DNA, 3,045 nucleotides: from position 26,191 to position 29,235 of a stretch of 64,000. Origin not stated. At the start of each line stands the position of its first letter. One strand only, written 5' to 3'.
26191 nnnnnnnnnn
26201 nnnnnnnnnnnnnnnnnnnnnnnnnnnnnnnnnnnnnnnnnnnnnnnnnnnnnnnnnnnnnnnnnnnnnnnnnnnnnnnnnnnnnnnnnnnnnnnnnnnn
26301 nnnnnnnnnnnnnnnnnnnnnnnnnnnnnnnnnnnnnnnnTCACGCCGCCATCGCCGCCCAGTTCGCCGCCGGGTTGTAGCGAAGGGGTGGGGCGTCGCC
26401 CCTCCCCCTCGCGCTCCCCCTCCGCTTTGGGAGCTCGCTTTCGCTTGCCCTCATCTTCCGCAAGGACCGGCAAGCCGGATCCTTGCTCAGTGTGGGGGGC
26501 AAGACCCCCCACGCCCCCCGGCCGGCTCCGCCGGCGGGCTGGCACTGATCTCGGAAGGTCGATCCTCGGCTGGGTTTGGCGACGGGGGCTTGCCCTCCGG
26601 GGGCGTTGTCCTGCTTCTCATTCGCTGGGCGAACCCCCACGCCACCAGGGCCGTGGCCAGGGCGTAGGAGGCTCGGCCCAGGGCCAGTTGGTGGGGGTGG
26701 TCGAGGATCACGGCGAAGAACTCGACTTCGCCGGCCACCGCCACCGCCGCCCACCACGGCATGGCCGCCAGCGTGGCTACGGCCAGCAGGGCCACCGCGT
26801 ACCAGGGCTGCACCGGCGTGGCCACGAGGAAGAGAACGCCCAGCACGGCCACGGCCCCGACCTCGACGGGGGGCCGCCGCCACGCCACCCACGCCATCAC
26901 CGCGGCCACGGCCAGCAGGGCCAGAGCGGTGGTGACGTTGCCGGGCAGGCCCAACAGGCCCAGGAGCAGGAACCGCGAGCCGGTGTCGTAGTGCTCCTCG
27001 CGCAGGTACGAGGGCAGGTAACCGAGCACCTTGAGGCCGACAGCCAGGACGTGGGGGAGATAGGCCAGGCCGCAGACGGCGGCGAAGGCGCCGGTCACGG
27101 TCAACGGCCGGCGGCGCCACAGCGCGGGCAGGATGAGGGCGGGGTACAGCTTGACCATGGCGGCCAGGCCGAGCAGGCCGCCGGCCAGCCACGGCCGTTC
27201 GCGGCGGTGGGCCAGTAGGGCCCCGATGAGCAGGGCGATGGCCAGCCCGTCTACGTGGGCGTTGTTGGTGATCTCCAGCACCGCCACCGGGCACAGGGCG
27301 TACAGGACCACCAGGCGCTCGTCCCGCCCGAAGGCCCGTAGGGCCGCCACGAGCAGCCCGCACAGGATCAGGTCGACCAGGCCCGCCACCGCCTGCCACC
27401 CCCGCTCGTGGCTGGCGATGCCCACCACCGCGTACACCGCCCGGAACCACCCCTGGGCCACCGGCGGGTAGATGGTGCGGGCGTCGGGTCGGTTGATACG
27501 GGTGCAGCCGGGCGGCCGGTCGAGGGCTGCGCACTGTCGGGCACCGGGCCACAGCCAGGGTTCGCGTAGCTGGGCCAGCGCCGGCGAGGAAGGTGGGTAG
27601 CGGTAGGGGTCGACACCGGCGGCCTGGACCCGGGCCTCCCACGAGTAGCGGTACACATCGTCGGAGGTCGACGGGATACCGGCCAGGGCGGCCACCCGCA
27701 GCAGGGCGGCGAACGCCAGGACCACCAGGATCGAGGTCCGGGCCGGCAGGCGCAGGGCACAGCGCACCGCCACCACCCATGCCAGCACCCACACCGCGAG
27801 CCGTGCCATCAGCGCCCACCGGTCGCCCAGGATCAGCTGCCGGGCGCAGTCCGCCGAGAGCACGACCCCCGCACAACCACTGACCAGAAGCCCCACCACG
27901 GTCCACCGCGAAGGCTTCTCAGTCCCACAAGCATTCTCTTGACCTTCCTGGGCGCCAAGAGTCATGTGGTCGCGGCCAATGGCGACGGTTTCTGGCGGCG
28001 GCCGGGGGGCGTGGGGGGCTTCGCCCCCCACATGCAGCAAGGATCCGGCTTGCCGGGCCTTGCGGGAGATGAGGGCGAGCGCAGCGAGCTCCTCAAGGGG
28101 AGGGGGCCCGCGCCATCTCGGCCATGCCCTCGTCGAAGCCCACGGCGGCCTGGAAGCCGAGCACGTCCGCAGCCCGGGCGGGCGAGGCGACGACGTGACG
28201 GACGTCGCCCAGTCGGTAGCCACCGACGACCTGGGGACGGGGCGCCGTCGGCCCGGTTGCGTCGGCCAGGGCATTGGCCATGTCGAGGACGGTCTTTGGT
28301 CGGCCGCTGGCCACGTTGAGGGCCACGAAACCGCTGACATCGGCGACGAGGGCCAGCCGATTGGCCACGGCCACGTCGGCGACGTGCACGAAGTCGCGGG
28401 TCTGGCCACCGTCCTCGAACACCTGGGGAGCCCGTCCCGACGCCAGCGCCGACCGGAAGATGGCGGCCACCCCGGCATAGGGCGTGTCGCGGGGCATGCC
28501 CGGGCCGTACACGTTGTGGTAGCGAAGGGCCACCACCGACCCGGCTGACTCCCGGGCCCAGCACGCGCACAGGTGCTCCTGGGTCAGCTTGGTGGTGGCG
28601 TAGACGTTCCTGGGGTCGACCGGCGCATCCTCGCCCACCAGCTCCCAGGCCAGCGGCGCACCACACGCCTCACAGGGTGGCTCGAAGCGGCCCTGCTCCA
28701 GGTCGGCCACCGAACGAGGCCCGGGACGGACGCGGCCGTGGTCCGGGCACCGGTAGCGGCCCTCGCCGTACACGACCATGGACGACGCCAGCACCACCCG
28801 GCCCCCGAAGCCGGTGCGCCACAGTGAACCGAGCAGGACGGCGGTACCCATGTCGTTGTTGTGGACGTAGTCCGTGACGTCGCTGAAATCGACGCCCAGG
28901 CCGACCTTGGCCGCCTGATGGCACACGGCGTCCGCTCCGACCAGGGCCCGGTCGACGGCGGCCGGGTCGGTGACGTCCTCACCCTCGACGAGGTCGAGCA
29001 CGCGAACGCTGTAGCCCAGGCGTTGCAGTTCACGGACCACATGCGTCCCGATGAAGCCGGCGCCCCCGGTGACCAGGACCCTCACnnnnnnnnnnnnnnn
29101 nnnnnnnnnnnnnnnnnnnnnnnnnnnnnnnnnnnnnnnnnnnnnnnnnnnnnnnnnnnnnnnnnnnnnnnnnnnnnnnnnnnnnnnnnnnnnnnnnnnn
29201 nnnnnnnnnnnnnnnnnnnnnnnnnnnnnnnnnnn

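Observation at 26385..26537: Interspersed GC-rich triple-hairpin repeat family (four copies in 64 kb) that I cannot assign to a described element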

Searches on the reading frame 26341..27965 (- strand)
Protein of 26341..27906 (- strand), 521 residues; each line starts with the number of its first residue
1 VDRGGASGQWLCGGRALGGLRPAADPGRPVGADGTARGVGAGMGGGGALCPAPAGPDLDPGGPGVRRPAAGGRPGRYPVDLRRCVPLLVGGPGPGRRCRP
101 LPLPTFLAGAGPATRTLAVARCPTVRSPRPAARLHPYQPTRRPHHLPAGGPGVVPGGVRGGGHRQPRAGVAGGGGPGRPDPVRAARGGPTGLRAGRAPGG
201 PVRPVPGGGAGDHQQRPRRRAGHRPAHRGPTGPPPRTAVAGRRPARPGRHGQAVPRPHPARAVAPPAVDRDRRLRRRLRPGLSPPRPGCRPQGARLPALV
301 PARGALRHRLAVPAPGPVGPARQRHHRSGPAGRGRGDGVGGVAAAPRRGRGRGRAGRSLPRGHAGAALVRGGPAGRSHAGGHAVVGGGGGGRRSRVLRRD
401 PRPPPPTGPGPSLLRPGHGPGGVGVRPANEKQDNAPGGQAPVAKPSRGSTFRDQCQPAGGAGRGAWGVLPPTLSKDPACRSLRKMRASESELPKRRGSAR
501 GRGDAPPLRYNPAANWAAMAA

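Call 11: search_protein_families(library=pfam, proteins=[window:26341-27906:-], max_evalue=0.001)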
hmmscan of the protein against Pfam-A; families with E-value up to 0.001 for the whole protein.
window:26341-27906:- (521 aa): 0 families

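Call 22: find_homologous_proteins(query=window:26487-27965:-)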
Query window:26487-27965:- (492 aa): 1134 proteins with E <= 0.001 among 8000 candidates; the best 120 are listed.
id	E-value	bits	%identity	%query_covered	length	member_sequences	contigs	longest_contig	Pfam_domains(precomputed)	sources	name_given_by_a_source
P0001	0.0e+0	1023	100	95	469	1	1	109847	PF09594.17,PF26314.1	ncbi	-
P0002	5.7e-239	812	85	88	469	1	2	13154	PF09594.17,PF26314.1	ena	-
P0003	1.4e-142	494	59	84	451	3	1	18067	PF09594.17,PF26314.1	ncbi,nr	ncbi:MAG: DUF2029 domain-containing protein [Actinomycetota bacterium]|nr:DUF2029 domain-containing 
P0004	6.5e-141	489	59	86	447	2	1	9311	PF09594.17,PF26314.1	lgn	-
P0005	1.7e-137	477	56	90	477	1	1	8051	PF09594.17,PF26314.1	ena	-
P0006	8.2e-137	475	57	86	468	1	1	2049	PF09594.17,PF26314.1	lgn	-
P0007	5.0e-136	473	59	81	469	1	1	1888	PF09594.17,PF26314.1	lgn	-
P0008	8.8e-136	472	59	78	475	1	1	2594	PF09594.17,PF26314.1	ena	-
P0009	1.9e-135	471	56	89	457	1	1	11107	PF09594.17,PF26314.1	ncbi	ncbi:MAG: glycosyltransferase 87 family protein [Acidimicrobiales bacterium]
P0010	2.0e-135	471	57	84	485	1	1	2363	PF09594.17,PF26314.1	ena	-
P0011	2.4e-135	470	57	80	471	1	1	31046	PF09594.17,PF26314.1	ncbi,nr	ncbi:MAG TPA: glycosyltransferase 87 family protein [Acidimicrobiales bacterium]|nr:glycosyltransfer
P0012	5.0e-135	469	57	81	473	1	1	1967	PF09594.17,PF26314.1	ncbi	-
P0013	1.1e-134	468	58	84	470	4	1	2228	PF09594.17,PF26314.1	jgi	jgi:hypothetical protein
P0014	1.3e-134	468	56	90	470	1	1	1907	PF09594.17,PF26314.1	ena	-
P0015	1.9e-134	467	59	78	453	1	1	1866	PF09594.17,PF26314.1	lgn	-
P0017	3.1e-134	467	56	87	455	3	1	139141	PF09594.17,PF26314.1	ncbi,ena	-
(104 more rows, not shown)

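Call 23: find_encoding_contigs(protein=P0001, flank=10000, max_places=4)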
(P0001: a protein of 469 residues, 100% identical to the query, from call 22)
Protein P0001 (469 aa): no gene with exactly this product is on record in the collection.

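Call 24: find_encoding_contigs(protein=P0002, flank=10000, max_places=4)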
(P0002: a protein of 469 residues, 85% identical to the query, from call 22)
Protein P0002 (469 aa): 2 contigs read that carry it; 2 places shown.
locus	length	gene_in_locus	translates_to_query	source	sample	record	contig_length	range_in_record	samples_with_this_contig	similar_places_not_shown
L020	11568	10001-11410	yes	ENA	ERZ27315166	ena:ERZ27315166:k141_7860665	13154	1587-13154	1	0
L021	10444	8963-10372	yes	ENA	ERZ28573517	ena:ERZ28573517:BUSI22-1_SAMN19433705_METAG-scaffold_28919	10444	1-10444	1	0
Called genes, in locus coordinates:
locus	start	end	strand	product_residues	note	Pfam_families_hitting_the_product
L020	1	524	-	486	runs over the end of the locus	-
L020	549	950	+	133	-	PF20586:DUF6788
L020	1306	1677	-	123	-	PF07291:MauE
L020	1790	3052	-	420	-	PF07819:PGAP1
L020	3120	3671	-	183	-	-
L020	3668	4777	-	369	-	PF00174:Oxidored_molyb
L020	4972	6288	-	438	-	PF09837:DUF2064, PF13489:Methyltransf_23 (weak), PF13649:Methyltransf_25 (weak)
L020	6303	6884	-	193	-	PF00535:Glycos_transf_2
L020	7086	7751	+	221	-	PF00072:Response_reg, PF00486:Trans_reg_C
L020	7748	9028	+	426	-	PF00512:HisKA, PF02518:HATPase_c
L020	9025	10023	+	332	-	PF01073:3Beta_HSD (faint), PF01370:Epimerase, PF04321:RmlD_sub_bind (faint), PF07993:NAD_binding_4 (faint), PF01370:Epimerase, PF16363:GDP_Man_Dehyd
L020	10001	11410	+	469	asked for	PF26314:MptA_B_family, PF09594:GT87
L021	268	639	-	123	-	PF07291:MauE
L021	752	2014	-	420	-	PF07819:PGAP1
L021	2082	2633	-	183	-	-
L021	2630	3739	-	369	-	PF00174:Oxidored_molyb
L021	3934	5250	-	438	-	PF09837:DUF2064, PF13489:Methyltransf_23 (weak), PF13649:Methyltransf_25 (weak)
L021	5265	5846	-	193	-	PF00535:Glycos_transf_2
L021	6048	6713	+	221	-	PF00072:Response_reg, PF00486:Trans_reg_C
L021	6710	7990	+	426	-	PF00512:HisKA, PF02518:HATPase_c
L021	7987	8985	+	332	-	PF01073:3Beta_HSD (faint), PF01370:Epimerase, PF04321:RmlD_sub_bind (faint), PF07993:NAD_binding_4 (faint), PF01370:Epimerase, PF16363:GDP_Man_Dehyd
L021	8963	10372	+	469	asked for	PF26314:MptA_B_family, PF09594:GT87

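Call 41: find_encoding_contigs(protein=P0003, flank=10000, max_places=2)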
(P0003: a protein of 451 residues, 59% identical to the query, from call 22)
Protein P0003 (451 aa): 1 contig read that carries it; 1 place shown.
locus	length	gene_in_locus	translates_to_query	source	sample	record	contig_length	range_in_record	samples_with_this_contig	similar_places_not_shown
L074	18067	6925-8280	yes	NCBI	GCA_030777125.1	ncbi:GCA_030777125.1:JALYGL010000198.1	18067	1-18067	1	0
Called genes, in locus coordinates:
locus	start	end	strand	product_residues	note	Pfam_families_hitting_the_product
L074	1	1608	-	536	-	?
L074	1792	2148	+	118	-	-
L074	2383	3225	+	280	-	PF23500:DUF7133 (faint), PF07995:GSDH (weak)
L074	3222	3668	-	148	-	-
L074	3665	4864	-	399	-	PF00174:Oxidored_molyb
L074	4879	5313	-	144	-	-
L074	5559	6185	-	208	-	PF09837:DUF2064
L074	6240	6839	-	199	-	PF00535:Glycos_transf_2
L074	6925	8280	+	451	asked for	PF09594:GT87, PF26314:MptA_B_family (weak)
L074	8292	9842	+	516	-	PF13088:BNR_2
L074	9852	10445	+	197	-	PF09990:DUF2231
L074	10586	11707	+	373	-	PF13692:Glyco_trans_1_4, PF13524:Glyco_trans_1_2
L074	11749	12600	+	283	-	PF05721:PhyH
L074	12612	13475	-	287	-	PF00248:Aldo_ket_red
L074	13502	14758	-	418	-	PF00232:Glyco_hydro_1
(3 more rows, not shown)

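Call 42: find_encoding_contigs(protein=P0017, flank=10000, max_places=2)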
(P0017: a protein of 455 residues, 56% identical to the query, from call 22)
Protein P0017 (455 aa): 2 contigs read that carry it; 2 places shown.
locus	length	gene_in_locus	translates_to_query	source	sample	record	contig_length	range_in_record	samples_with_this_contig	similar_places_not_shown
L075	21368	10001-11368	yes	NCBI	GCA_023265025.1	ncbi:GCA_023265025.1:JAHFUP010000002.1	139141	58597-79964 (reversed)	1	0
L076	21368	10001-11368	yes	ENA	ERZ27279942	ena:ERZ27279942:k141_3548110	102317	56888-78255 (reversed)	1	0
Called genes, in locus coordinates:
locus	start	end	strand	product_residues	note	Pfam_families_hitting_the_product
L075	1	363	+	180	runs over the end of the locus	PF01381:HTH_3 (weak)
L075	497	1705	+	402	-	-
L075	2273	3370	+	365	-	PF02720:DUF222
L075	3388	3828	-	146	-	-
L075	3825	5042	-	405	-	PF00174:Oxidored_molyb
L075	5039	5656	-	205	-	PF13489:Methyltransf_23 (weak), PF13847:Methyltransf_31 (weak), PF13649:Methyltransf_25 (weak)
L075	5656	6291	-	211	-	PF09837:DUF2064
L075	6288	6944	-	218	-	PF00535:Glycos_transf_2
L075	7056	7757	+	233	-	PF00072:Response_reg, PF00486:Trans_reg_C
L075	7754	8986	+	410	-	PF00512:HisKA, PF02518:HATPase_c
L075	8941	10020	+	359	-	PF01073:3Beta_HSD (weak), PF01370:Epimerase, PF13460:NAD_binding_10 (weak), PF16363:GDP_Man_Dehyd, PF07993:NAD_binding_4 (weak), PF01370:Epimerase, PF16363:GDP_Man_Dehyd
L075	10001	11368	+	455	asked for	PF26314:MptA_B_family (weak), PF09594:GT87, PF26314:MptA_B_family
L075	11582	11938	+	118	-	PF13473:Cupredoxin_1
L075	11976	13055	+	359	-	PF02812:ELFV_dehydrog_N, PF03807:F420_oxidored (faint), PF00208:ELFV_dehydrog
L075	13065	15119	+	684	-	PF00676:E1_dh, PF02779:Transket_pyr, PF02780:Transketolase_C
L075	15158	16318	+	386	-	PF24681:Kelch_KLHDC2_KLHL20_DRC7, PF24981:Beta-prop_ATRN-LZTR1, PF13415:Beta-prop_FBX42, PF24981:Beta-prop_ATRN-LZTR1, PF24996:NANM (weak), PF24681:Kelch_KLHDC2_KLHL20_DRC7, PF13415:Beta-prop_FBX42 (weak), PF24981:Beta-prop_ATRN-LZTR1 (weak), +4 more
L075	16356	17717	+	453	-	PF24681:Kelch_KLHDC2_KLHL20_DRC7, PF13415:Beta-prop_FBX42, PF24981:Beta-prop_ATRN-LZTR1, PF24996:NANM, PF01344:Kelch_1, PF24681:Kelch_KLHDC2_KLHL20_DRC7, PF24981:Beta-prop_ATRN-LZTR1, PF24681:Kelch_KLHDC2_KLHL20_DRC7, +5 more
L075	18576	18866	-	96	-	-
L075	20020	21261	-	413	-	PF00890:FAD_binding_2 (faint), PF01266:DAO (faint), PF01494:FAD_binding_3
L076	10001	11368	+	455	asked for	PF26314:MptA_B_family (weak), PF09594:GT87, PF26314:MptA_B_family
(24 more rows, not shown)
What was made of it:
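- In the 56% outgroup L075 epimerase/GT87 overlap by 20 nt and methyltransferase/oxidoreductase by 4 nt, so tight junctions are ancestral (call 42). Sites B and C are empty in relatives, where the genes overlap and are presumably translationally coupled (calls 24, 42).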

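Call 101: list_cluster_members(proteins=[P0001, P0121, P0002, P0122])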
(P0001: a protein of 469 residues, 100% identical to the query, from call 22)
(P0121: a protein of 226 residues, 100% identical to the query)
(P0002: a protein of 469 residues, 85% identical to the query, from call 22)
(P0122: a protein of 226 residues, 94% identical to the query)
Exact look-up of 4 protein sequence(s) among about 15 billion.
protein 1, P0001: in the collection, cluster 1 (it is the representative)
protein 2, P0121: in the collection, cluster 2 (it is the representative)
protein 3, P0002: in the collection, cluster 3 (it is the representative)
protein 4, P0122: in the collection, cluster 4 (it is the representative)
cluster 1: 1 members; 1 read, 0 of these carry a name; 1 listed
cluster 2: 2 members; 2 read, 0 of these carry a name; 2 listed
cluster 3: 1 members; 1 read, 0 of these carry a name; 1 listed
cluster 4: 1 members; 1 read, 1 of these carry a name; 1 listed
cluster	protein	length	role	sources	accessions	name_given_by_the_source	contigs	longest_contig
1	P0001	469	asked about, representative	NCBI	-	-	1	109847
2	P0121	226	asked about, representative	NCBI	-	-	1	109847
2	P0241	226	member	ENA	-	-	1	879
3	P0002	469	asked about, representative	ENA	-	-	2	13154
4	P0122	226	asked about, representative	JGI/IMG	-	DNA-binding response OmpR family regulator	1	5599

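Call 102: find_encoding_contigs(protein=P0241, flank=2000, max_places=3)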
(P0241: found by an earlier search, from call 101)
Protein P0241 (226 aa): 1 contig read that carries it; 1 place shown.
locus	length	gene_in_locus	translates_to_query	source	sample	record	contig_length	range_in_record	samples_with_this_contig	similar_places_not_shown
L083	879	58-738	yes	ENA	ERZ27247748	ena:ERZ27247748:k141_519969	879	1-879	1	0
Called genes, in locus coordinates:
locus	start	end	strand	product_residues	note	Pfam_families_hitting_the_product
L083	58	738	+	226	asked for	PF21695:GlnR_1st (weak), PF00486:Trans_reg_C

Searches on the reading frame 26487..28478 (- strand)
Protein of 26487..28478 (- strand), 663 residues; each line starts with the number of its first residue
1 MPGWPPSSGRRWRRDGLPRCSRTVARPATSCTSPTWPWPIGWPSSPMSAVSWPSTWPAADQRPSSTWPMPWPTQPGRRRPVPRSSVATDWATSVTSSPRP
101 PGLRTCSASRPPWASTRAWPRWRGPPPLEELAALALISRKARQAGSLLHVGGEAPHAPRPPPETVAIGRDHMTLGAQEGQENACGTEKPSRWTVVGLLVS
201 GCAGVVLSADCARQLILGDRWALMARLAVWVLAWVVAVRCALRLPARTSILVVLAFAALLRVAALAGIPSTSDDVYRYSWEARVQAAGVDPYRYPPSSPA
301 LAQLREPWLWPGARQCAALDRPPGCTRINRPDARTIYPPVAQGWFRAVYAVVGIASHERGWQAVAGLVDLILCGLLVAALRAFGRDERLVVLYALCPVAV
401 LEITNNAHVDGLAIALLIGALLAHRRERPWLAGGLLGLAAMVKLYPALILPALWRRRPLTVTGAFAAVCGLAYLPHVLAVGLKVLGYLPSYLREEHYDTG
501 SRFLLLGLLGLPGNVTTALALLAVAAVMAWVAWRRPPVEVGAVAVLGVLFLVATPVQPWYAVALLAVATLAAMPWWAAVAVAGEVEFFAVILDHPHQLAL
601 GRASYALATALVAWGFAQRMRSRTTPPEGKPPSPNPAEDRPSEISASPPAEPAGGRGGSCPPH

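Call 11: search_protein_families(library=pfam, proteins=[window:26487-28478:-], max_evalue=0.001)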
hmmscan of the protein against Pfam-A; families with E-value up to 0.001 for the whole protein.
window:26487-28478:- (663 aa): 1 family
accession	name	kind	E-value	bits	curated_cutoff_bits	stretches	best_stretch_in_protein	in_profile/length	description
PF09594.16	GT87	-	1.1e-14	55.3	25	1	337-555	3-237/237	Glycosyltransferase family 87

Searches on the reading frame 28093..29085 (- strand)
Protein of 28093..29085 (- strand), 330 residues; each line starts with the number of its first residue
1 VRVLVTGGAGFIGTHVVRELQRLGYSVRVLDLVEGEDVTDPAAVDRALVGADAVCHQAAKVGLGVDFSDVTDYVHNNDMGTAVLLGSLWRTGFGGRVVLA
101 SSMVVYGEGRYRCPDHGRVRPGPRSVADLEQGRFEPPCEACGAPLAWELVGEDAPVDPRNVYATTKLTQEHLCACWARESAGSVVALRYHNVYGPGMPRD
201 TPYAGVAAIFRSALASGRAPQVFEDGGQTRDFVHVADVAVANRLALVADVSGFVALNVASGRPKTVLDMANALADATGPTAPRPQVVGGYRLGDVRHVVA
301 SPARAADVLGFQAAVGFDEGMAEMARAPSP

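Call 11: search_protein_families(library=pfam, proteins=[window:28093-29085:-], max_evalue=0.001)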
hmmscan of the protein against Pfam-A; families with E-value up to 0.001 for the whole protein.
window:28093-29085:- (330 aa): 6 families
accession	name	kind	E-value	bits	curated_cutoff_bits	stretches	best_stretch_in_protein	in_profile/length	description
PF01370.27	Epimerase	-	4.5e-39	134.7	20.9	2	152-251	129-230/240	NAD dependent epimerase/dehydratase family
PF16363.11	GDP_Man_Dehyd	-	8e-27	95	27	2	151-324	142-332/332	GDP-mannose 4,6 dehydratase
PF01073.25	3Beta_HSD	-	7e-09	35.6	22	1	4-59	1-75/280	3-beta hydroxysteroid dehydrogenase/isomerase family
PF04321.23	RmlD_sub_bind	-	1.2e-07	31.6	27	1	1-59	1-60/287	RmlD substrate binding domain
PF02719.21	Polysacc_synt_2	-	2.7e-05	24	20.2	0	152-194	128-173/293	Polysaccharide biosynthesis protein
PF07993.18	NAD_binding_4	-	3.4e-05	23.6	20.1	0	5-37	1-34/258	Male sterility protein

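Call 106: list_cluster_members(proteins=[window:28093-29085:-, window:30356-31048:-, window:29082-30359:-, window:25604-26380:+, window:61047-61400:+, window:61412-61549:+, window:31161-31805:+, window:24297-25607:+, window:62318-63736:-, window:31224-31805:+])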
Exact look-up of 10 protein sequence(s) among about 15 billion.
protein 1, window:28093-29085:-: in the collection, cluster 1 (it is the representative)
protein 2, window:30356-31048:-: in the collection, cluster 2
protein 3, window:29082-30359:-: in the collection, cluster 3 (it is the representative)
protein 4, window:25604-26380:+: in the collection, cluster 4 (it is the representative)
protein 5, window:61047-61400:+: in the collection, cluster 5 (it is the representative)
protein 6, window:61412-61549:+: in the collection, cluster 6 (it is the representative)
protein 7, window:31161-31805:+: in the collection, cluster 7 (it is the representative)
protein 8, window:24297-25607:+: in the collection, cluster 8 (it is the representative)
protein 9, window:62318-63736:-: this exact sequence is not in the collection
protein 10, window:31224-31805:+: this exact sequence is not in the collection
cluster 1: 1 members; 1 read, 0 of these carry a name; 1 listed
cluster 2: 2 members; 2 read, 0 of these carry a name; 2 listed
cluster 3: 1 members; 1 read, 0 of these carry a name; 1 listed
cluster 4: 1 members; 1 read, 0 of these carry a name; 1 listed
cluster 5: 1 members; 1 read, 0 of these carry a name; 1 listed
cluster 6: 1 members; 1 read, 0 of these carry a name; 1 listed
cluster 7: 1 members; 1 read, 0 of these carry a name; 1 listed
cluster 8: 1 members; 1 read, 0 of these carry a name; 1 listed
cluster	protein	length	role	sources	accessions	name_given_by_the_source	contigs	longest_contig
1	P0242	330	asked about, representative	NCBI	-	-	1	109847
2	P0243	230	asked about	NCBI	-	-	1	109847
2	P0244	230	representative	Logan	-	-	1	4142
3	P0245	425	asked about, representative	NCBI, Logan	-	-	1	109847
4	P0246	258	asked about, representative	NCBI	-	-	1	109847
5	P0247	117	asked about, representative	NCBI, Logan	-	-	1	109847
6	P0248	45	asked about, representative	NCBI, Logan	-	-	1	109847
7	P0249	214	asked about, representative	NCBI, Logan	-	-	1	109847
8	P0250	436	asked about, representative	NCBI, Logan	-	-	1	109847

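Call 107: find_encoding_contigs(protein=P0244, flank=5000, max_places=5)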
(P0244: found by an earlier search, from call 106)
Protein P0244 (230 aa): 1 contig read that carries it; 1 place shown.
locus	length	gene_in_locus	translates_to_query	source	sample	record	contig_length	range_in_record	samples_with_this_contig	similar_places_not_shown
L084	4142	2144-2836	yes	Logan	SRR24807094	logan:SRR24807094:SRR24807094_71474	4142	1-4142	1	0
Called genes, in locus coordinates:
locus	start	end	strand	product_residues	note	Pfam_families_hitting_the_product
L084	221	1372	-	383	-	PF09837:DUF2064, PF13649:Methyltransf_25 (weak)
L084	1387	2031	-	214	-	PF00535:Glycos_transf_2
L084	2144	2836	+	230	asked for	PF00072:Response_reg, PF00486:Trans_reg_C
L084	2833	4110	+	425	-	PF00512:HisKA, PF02518:HATPase_c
